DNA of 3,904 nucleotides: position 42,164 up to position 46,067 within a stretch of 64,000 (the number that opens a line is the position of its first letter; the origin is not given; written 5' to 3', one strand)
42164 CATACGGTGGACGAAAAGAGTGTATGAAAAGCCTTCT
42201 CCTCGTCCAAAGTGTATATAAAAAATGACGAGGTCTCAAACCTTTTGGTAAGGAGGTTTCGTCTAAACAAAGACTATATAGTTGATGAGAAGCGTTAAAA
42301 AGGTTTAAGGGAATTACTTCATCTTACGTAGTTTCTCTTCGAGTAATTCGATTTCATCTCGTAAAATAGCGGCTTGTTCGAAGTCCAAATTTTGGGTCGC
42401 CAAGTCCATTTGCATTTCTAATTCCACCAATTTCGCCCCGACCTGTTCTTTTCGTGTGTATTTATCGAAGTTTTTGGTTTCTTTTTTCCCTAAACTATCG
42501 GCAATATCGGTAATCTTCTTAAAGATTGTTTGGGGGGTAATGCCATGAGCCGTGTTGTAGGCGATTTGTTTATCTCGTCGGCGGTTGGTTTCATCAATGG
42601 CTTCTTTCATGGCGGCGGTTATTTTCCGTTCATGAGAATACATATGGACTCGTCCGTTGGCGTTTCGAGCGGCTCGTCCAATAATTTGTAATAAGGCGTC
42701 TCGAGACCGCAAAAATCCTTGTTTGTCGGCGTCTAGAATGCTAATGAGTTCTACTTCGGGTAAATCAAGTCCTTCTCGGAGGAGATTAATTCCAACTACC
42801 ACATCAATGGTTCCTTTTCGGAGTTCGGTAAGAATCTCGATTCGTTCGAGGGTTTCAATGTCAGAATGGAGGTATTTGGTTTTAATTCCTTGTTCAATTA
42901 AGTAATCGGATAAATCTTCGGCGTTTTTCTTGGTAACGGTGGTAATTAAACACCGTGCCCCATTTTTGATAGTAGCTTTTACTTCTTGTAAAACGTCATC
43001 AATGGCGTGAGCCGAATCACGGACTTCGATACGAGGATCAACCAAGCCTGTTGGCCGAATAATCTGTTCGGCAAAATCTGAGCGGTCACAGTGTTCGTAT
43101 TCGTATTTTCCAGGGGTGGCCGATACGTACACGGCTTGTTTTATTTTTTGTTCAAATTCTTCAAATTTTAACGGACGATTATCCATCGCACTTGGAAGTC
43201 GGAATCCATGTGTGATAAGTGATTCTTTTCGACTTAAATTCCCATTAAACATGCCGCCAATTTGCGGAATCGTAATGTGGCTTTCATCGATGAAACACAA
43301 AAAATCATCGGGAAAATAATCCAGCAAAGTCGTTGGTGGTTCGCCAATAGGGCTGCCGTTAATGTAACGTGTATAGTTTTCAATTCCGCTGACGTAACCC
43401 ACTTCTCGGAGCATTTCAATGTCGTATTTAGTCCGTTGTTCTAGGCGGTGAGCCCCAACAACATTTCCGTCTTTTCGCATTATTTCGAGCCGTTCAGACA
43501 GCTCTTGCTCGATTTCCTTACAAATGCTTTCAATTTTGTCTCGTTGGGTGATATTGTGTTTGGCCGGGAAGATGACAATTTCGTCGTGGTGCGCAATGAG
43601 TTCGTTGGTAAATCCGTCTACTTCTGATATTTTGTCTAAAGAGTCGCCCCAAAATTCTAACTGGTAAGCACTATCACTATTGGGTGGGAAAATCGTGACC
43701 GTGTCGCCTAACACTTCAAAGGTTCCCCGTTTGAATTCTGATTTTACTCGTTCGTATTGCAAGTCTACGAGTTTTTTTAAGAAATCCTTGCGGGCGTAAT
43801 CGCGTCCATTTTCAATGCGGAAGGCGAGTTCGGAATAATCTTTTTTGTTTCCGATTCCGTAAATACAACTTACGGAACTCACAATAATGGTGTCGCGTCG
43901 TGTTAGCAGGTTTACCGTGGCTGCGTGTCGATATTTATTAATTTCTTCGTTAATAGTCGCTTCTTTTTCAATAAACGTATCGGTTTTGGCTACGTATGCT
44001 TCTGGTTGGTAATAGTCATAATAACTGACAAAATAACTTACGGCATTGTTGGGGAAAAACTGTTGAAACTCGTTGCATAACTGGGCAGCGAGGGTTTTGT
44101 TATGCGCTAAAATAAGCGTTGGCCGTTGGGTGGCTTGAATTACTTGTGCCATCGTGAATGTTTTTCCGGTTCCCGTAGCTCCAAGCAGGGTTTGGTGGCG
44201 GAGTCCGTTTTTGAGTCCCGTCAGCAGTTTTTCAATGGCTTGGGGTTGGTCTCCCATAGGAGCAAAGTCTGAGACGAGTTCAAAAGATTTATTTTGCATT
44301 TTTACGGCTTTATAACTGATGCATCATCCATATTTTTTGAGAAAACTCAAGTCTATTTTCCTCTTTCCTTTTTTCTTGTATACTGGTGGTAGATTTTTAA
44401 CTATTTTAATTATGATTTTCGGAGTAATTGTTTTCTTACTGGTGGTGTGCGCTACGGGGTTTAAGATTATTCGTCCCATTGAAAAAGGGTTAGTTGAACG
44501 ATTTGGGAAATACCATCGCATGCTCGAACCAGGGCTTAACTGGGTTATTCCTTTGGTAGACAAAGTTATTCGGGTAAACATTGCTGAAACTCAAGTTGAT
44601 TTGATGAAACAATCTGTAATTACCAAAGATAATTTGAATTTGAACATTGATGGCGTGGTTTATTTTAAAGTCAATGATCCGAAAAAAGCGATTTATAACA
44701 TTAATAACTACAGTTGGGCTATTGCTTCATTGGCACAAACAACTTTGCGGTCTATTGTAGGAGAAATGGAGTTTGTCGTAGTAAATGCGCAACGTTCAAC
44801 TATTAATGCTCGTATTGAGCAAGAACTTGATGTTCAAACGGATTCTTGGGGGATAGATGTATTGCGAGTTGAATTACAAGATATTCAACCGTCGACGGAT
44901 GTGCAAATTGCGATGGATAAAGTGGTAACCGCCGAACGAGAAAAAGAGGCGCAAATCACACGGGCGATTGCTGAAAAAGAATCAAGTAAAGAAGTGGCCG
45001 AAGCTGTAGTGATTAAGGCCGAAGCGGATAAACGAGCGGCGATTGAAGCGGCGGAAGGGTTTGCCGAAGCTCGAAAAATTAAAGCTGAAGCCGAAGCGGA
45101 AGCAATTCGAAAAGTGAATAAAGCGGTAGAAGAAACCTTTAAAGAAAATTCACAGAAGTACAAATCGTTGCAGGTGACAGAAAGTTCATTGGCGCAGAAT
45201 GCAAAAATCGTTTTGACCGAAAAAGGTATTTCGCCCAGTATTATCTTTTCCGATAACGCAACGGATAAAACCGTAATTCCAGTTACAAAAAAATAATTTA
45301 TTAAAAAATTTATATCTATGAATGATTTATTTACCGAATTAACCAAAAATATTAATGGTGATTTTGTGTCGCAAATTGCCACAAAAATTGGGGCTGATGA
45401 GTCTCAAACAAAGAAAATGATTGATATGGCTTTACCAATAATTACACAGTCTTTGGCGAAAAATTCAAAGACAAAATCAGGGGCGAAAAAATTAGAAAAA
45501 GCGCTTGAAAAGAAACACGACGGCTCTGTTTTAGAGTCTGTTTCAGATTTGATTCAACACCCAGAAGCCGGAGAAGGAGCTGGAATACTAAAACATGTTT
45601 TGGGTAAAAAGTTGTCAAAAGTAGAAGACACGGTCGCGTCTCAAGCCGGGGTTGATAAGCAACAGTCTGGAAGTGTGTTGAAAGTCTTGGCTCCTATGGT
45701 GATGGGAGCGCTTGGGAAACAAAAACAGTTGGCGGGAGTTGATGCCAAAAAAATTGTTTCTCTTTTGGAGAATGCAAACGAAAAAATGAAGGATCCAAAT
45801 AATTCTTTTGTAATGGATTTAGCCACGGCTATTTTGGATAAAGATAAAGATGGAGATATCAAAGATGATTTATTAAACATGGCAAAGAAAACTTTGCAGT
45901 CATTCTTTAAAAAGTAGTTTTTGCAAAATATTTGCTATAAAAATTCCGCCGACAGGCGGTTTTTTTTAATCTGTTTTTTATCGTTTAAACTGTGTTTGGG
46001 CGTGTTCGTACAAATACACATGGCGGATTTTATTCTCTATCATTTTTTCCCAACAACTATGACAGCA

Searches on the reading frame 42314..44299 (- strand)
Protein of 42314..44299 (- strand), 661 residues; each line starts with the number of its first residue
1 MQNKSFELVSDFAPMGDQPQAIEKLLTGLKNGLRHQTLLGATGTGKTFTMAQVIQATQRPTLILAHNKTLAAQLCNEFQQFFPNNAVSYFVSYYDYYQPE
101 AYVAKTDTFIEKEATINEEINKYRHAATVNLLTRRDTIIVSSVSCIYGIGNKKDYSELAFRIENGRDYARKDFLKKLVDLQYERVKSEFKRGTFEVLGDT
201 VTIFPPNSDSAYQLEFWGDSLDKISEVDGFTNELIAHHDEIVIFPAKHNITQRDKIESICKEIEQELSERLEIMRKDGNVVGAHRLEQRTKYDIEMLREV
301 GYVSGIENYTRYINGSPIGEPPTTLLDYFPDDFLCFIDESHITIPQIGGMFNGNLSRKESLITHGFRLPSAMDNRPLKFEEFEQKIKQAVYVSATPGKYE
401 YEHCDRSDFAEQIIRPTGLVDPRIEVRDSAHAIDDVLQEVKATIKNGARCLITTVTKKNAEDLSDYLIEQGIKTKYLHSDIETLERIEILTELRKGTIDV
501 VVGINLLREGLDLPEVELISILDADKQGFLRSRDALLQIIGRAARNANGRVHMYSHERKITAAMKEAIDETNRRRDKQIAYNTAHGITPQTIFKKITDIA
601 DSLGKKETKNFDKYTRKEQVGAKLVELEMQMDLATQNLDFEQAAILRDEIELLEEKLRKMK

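Call 22: search_protein_families(library=pfam, proteins=[window:42314-44299:-], max_evalue=0.001)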
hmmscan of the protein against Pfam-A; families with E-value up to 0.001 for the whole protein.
window:42314-44299:- (661 aa): 8 families
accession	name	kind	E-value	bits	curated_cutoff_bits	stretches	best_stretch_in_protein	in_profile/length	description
PF17757.6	UvrB_inter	-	1.3e-25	89.7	22.9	1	161-248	2-90/91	UvrB interaction domain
PF00271.37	Helicase_C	-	5.9e-19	68.8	23.5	1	437-546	7-109/110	Helicase conserved C-terminal domain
PF12344.14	UvrB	-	8.8e-18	64.3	27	1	559-596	5-42/43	Ultra-violet resistance protein B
PF04851.21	ResIII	-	1.7e-13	51.3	22.5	1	17-92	7-89/164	Type III restriction enzyme, res subunit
PF02151.25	UVR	-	1e-06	28.7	21.5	1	623-655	3-35/36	UvrB/uvrC motif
PF00270.35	DEAD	-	4e-06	27.1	26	1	17-92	3-81/167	DEAD/DEAH box helicase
PF13604.12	AAA_30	-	0.00027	21.2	27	0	17-78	5-66/191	AAA domain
PF13401.12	AAA_22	-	0.00044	21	27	0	37-83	9-59/130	AAA domain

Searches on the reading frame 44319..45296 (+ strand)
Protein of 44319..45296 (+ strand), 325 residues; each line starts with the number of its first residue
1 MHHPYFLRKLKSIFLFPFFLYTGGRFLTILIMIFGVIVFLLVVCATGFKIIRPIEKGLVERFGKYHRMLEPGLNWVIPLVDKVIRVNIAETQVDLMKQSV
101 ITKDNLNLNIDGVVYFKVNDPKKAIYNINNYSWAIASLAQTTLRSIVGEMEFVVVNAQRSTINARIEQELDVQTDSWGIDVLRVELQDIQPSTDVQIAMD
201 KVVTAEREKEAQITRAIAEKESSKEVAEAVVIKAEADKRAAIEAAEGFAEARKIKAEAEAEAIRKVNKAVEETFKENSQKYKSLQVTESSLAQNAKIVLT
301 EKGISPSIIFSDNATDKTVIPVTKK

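Call 22: search_protein_families(library=pfam, proteins=[window:44319-45296:+], max_evalue=0.001)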
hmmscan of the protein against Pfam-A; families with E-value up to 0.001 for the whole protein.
window:44319-45296:+ (325 aa): 1 family
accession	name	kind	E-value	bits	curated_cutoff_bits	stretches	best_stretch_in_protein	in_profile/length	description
PF01145.31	Band_7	-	4.3e-41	141.3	23.6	1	49-220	1-176/176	SPFH domain / Band 7 family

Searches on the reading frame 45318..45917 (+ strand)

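Call 23: search_protein_families(library=pfam, proteins=[window:45318-45917:+], max_evalue=0.001)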
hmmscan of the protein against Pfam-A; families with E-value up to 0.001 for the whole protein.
window:45318-45917:+ (199 aa): 1 family
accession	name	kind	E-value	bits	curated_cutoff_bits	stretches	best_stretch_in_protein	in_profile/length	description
PF06078.17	DUF937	-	2.2e-34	119.2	25.4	1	7-135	2-135/135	Bacterial protein of unknown function (DUF937)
